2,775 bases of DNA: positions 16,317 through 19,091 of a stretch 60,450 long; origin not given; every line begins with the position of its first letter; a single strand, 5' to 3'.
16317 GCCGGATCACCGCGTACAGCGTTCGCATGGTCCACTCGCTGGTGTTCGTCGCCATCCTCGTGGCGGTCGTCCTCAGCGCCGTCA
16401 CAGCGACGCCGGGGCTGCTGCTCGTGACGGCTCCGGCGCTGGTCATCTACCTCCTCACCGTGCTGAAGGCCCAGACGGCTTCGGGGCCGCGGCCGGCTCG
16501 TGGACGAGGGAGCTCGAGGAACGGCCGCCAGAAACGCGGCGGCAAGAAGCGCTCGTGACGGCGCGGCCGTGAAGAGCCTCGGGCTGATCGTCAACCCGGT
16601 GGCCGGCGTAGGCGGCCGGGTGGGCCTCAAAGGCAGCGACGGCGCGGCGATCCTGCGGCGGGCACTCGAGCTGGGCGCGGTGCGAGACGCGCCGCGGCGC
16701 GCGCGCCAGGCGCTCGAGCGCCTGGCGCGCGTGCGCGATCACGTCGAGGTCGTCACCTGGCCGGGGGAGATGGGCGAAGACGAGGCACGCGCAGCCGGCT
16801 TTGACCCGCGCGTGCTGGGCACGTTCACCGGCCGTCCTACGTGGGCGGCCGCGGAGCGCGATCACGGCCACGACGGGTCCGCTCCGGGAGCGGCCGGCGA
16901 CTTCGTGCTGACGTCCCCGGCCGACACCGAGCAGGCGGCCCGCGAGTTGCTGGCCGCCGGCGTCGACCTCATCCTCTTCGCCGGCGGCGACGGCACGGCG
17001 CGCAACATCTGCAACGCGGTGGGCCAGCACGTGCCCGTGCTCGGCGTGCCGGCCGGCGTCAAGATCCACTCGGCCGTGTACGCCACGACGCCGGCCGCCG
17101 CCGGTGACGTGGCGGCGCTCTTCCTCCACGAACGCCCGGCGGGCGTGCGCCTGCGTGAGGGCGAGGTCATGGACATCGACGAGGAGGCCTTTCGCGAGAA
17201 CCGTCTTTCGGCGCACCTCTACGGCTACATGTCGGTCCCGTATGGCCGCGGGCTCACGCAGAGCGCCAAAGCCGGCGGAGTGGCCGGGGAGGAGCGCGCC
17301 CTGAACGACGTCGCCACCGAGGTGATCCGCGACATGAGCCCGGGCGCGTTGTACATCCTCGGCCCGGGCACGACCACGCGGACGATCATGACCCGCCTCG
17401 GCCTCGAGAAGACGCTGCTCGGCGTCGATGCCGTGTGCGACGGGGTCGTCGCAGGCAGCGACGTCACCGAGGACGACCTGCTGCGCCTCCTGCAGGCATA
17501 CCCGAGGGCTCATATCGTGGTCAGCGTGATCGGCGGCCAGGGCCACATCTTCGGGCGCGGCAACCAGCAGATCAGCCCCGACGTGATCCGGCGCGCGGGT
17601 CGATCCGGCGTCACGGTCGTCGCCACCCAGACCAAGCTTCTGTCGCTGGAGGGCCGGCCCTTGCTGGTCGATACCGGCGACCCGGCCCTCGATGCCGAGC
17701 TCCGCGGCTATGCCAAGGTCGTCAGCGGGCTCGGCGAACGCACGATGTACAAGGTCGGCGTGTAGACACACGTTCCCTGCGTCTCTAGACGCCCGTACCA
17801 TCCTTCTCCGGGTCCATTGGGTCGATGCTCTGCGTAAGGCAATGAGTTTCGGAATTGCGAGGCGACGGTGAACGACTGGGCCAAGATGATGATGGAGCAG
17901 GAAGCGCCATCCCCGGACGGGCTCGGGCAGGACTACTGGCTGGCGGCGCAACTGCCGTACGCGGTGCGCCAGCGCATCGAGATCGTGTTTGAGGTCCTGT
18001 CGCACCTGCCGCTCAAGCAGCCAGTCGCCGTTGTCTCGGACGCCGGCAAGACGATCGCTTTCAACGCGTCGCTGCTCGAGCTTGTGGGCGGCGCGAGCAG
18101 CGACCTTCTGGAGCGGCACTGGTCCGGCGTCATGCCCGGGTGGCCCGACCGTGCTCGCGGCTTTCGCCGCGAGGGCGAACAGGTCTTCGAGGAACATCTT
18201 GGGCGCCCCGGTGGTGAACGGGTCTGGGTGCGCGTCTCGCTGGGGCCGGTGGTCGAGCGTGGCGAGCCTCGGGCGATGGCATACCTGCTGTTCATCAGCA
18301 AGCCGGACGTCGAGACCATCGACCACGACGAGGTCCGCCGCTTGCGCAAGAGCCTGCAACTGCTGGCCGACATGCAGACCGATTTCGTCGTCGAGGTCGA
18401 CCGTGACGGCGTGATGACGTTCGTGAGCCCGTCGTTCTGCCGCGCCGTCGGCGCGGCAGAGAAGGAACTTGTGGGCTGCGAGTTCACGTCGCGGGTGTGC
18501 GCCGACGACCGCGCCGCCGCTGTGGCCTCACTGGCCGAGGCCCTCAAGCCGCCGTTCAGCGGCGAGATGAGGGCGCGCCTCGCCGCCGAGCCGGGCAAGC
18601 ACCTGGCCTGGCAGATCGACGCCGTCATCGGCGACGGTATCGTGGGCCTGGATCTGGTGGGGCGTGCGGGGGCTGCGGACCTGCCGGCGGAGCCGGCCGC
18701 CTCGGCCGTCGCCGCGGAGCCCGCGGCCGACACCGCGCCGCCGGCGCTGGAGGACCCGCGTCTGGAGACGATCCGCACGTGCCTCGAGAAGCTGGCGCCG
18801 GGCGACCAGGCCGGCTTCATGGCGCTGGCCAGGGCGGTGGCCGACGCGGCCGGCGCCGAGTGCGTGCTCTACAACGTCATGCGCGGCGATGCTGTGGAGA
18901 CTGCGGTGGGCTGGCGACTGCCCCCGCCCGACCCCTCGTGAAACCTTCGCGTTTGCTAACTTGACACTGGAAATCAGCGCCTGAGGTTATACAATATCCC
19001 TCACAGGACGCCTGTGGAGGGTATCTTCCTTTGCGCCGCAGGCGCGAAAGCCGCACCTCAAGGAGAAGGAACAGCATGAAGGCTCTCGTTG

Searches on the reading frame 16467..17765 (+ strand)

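Call 80: search_protein_families(library=pfam, proteins=[window:16467-17765:+], max_evalue=0.0001)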
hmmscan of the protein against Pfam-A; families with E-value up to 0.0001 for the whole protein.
window:16467-17765:+ (432 aa): 3 families
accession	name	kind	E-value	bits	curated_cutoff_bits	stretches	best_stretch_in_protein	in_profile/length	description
PF01513.26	NAD_kinase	-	2.6e-21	76.7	25.5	1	39-221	2-127/130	ATP-NAD kinase N-terminal domain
PF20143.4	NAD_kinase_C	-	6.5e-14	52.2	23.7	1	295-428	5-124/126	ATP-NAD kinase C-terminal domain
PF00781.29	DAGK_cat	-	1.6e-07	31.4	23.6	1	149-198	39-91/125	Diacylglycerol kinase catalytic domain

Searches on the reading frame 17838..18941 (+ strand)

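Call 80: search_protein_families(library=pfam, proteins=[window:17838-18941:+], max_evalue=0.0001)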
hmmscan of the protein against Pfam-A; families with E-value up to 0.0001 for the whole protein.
window:17838-18941:+ (367 aa): 4 families
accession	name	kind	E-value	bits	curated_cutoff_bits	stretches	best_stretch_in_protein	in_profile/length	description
PF00989.32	PAS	-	2.2e-08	34.5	22.6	1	177-248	7-81/113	PAS fold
PF08448.16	PAS_4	-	5.5e-08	33.5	23.1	0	60-146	5-97/110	PAS fold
PF13426.13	PAS_9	-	9.5e-08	32.7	27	0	62-143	3-89/103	PAS domain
PF08447.18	PAS_3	-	2.6e-05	24.8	25.6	0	194-248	2-60/89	PAS fold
